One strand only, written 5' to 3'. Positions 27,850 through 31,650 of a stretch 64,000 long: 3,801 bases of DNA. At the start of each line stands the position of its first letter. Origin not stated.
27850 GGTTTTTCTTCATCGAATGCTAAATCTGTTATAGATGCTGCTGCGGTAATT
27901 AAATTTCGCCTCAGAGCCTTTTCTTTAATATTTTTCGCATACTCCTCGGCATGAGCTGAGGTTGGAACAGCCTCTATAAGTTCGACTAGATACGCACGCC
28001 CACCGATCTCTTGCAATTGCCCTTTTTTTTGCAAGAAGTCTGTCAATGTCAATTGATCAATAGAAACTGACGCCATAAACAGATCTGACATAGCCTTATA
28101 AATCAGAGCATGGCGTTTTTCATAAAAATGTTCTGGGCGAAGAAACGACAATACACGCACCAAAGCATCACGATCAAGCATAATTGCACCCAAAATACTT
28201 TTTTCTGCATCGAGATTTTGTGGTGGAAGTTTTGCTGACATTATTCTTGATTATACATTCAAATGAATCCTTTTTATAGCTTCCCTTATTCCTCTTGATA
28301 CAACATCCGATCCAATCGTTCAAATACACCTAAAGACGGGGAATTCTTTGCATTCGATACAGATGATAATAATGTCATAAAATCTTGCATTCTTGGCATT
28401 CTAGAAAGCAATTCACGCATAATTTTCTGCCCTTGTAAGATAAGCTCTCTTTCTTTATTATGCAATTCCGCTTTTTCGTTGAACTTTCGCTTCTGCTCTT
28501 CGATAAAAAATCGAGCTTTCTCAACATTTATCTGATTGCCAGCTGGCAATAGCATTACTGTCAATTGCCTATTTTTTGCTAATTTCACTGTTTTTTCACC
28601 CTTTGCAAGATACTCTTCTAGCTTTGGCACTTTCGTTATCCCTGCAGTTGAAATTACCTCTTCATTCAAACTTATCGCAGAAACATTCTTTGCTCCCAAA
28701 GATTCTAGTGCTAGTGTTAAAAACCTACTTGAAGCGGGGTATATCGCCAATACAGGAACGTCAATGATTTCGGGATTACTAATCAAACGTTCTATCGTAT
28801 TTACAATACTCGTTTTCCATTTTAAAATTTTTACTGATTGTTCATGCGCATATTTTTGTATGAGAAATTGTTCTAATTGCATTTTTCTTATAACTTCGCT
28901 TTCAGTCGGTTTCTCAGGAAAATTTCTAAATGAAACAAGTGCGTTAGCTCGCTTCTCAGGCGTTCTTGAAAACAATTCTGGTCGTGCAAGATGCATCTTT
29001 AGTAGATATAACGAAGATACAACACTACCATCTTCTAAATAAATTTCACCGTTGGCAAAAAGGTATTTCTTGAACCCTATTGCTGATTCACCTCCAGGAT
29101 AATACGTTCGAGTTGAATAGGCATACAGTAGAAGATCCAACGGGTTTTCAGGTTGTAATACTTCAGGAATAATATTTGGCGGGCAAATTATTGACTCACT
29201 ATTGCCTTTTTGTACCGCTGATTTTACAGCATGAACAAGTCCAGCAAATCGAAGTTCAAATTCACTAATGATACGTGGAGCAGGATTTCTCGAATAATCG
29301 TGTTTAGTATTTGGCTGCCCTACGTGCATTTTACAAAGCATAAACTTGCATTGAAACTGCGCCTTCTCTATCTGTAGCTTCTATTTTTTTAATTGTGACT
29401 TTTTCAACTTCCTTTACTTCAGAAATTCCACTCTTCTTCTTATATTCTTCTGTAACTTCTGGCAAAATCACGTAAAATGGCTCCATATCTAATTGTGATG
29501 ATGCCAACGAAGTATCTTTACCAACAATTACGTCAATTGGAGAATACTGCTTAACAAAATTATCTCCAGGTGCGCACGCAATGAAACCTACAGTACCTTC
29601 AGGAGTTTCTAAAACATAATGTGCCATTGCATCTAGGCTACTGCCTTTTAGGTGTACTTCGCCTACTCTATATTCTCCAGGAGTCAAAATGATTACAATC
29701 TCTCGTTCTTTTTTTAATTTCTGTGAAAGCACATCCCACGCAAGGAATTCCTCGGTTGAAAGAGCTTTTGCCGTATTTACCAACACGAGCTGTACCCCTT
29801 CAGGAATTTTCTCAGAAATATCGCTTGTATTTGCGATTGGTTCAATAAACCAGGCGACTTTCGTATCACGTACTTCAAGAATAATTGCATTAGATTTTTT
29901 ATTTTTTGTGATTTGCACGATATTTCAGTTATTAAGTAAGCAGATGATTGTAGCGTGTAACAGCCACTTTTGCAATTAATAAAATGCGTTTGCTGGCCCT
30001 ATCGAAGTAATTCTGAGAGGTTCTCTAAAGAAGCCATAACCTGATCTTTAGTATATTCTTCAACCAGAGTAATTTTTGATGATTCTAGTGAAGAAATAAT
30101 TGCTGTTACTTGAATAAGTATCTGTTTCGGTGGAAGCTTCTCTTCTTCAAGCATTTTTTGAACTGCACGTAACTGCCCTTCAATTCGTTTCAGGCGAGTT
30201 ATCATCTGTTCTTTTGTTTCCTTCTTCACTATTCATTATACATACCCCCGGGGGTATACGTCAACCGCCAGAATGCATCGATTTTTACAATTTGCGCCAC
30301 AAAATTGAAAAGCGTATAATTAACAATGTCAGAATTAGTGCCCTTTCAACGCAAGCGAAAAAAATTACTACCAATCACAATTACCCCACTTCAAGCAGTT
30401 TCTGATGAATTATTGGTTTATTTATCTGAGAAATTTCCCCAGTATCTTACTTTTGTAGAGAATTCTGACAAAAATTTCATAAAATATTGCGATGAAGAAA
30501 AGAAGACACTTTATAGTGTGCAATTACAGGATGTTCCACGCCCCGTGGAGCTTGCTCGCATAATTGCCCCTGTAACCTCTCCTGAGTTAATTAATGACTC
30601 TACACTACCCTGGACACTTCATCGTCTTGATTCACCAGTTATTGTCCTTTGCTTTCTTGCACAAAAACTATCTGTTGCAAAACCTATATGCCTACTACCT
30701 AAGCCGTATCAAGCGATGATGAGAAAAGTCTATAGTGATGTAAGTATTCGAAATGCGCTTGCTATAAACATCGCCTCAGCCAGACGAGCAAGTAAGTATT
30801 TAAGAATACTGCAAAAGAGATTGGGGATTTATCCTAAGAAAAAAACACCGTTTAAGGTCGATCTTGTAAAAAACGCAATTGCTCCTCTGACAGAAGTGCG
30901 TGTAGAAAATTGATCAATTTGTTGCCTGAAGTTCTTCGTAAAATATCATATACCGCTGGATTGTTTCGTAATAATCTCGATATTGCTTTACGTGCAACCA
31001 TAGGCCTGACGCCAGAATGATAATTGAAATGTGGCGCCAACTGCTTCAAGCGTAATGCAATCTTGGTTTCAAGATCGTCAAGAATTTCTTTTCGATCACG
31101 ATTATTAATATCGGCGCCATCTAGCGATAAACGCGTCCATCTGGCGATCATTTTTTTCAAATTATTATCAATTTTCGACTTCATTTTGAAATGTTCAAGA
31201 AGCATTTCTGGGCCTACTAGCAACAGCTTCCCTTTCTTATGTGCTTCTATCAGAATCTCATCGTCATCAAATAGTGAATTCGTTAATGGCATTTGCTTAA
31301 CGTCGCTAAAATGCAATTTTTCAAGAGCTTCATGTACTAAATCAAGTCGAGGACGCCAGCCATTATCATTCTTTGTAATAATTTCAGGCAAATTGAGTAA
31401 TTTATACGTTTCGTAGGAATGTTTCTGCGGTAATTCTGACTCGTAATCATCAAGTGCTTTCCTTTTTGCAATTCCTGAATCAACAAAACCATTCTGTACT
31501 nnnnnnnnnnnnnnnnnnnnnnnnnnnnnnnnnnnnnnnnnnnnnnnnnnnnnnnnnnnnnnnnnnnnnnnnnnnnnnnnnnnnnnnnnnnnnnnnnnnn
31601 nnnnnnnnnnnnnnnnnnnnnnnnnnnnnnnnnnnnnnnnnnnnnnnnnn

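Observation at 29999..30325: Ligand-less CsoR/FrmR-family repressor with a perfect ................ operator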

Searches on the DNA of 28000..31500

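Call 85: search_rna_families(source=window, start=28000, end=31500, threshold=evalue, max_evalue=1)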
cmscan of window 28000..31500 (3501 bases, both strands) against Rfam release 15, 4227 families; matches with E-value up to 1: 0.
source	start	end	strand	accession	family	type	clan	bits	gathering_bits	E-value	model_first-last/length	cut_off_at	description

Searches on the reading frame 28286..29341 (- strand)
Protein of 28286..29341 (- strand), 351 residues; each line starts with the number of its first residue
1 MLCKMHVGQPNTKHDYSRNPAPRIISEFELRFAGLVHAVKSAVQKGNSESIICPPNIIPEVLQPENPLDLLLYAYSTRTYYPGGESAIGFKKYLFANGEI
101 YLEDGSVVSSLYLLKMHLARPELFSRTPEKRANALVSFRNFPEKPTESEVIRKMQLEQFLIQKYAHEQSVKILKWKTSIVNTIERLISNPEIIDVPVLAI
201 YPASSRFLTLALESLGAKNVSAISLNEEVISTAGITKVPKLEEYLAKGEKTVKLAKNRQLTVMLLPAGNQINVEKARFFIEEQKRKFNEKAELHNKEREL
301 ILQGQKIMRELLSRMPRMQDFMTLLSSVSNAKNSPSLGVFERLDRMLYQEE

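Call 3: search_protein_families(library=pfam, proteins=[window:28286-29341:-], max_evalue=1)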
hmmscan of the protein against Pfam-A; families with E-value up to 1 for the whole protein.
window:28286-29341:- (351 aa): 1 family
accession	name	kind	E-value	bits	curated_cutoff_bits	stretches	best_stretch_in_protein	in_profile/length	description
PF17335.7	IES5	-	0.36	11.6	25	0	212-260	40-89/113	Ino80 complex subunit 5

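Call 80: search_protein_families(library=ncbifam, proteins=[window:28286-29341:-], max_evalue=0.1)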
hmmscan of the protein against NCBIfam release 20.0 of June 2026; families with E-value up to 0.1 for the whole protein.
window:28286-29341:- (351 aa): 0 families

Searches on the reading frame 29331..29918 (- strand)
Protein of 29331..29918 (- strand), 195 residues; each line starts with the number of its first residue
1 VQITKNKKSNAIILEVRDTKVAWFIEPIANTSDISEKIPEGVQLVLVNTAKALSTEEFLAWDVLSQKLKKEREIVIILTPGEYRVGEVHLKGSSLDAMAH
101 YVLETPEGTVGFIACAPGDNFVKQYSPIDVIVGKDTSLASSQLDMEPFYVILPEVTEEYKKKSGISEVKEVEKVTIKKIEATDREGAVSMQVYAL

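Call 3: search_protein_families(library=pfam, proteins=[window:29331-29918:-], max_evalue=1)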
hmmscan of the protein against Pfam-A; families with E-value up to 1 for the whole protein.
window:29331-29918:- (195 aa): 0 families

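Call 56: find_homologous_proteins(query=window:29331-29918:-, max_evalue=0.001)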
Query window:29331-29918:- (195 aa): 18 proteins with E <= 0.001 among 170 candidates.
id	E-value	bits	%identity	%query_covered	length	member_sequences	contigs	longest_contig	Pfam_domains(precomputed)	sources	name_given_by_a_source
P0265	4.3e-119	413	100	100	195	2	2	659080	-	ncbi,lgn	-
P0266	1.6e-69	251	60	100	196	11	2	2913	-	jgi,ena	-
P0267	2.6e-69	251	61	100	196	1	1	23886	-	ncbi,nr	ncbi:hypothetical protein IT418_01340 [bacterium]|nr:hypothetical protein [bacterium]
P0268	7.4e-69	249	60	100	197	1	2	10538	-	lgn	-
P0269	6.1e-67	243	58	100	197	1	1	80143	-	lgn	-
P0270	1.3e-66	242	55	100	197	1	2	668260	-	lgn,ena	-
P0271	2.0e-66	241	55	100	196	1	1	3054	-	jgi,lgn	-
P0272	3.2e-66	241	57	100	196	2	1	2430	-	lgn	-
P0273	9.3e-65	236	57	100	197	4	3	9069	-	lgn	-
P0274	1.2e-64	235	56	100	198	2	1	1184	-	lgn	-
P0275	2.8e-64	234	56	100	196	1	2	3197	-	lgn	-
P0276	6.1e-64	233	55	100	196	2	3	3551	-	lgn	-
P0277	1.1e-63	232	57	100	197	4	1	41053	-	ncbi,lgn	ncbi:MAG: hypothetical protein ACOYT9_04745 [Patescibacteria group bacterium]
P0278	3.9e-63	230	57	100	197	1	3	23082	-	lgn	-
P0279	5.5e-62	227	52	97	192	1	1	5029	-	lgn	-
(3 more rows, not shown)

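Call 64: predict_structure(alignment_id=A5)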
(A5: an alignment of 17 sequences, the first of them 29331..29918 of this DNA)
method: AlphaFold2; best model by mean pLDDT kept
length: 195 residues; sequences in the alignment: 17
mean_pLDDT: 69.6   pTM: 0.71
mean pLDDT of the five models: 69.6, 55.7, 51.9, 47.6, 45.3
residues with pLDDT >= 90: 22; 70-90: 98; 50-70: 33; < 50: 42
segments of 3 or more residues with pLDDT < 50: 139-142, 144-147, 159-176, 182-195
pLDDT, mean of each block of 10 residues (from residue 1): 74 84 83 84 86 85 91 87 86 71 83 73 73 60 50 54 38 44 38 26
secondary structure, 60 per line:
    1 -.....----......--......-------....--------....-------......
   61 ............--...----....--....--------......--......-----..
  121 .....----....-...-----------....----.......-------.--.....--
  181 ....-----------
elements in order: E2-6 E11-16 E19-24 H32-35 E44-47 H55-72 E75-77 E82-85 E88-91 E100-105 E108-113 H119-125 E130-133 E149-152 H157-163 E174-178 H181-184

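Call 69: fold_search(model_id=the predicted structure, library=pdb)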
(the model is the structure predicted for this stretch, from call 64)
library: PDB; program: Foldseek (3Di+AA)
matches with E <= 10: 649; with E <= 0.001: 55
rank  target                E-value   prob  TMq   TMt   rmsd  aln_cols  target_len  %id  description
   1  1vjn_B                6.0e-06  1.00  0.38  0.39   5.2       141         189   17  Crystal structure of a putative zn-dependent hydrolase of the metallo-beta-lactamase superfamily (tm0207) from thermot (released 2004-03-16)
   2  6knt_B                4.0e-05  1.00  0.37  0.31   7.5       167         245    9  Crystal structure of the metallo-beta-lactamase fold protein YhfI from Bacillus subtilis (space group P4332) (released 2019-09-18)
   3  4z7r_B                6.1e-05  1.00  0.38  0.28   8.7       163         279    8  The 1.98-angstrom crystal structure of Zn(2+)-bound PqqB from Methylobacterium extorquens (released 2016-04-20)
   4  6kns_A                6.5e-05  1.00  0.38  0.31   8.1       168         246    8  Crystal structure of the metallo-beta-lactamase fold protein YhfI from Bacillus subtilis (space group I4122) (released 2019-09-18)
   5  6kns_B                1.0e-04  1.00  0.39  0.33   6.7       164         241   11  Crystal structure of the metallo-beta-lactamase fold protein YhfI from Bacillus subtilis (space group I4122) (released 2019-09-18)
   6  3ie1_A                1.1e-04  1.00  0.38  0.19   8.4       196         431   13  Crystal structure of H380A mutant TTHA0252 from Thermus thermophilus HB8 complexed with RNA (released 2009-08-04)
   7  1zkp_C                1.1e-04  1.00  0.37  0.31   6.0       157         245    7  1.5A Resolution Crystal Structure of a Metallo Beta Lactamase Family Protein, the ELAC Homolgue of Bacillus anthracis, (released 2005-06-21)
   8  1zkp_A                1.4e-04  1.00  0.37  0.30   6.1       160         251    8  1.5A Resolution Crystal Structure of a Metallo Beta Lactamase Family Protein, the ELAC Homolgue of Bacillus anthracis, (released 2005-06-21)
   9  6knt_C                1.5e-04  1.00  0.37  0.31   7.6       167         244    9  Crystal structure of the metallo-beta-lactamase fold protein YhfI from Bacillus subtilis (space group P4332) (released 2019-09-18)
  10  8t1q                  1.5e-04  1.00  0.35  0.18   9.5       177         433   12  Crystal structure of human CPSF73 catalytic segment in complex with compound 1 (released 2023-11-08)
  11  8t1r                  1.6e-04  1.00  0.35  0.18   9.6       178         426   12  Crystal structure of human CPSF73 catalytic segment in complex with compound 2 (released 2023-11-08)
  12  2i7t                  1.8e-04  1.00  0.34  0.19   9.2       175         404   12  Structure of human CPSF-73 (released 2007-01-30)
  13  8rbx_k                2.4e-04  1.00  0.32  0.14   9.6       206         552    9  Structure of Integrator-PP2A bound to a paused RNA polymerase II-DSIF-NELF-nucleosome complex (released 2024-02-07)
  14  6kns_C                2.6e-04  1.00  0.39  0.32   6.8       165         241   10  Crystal structure of the metallo-beta-lactamase fold protein YhfI from Bacillus subtilis (space group I4122) (released 2019-09-18)
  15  6k6w_B                2.6e-04  1.00  0.35  0.18   9.6       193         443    7  Structure of RNase J2 from Staphylococcus epidermidis (released 2020-10-07)
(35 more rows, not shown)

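Call 80: search_protein_families(library=ncbifam, proteins=[window:29331-29918:-], max_evalue=0.1)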
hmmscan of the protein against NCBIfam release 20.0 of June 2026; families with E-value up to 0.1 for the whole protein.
window:29331-29918:- (195 aa): 0 families
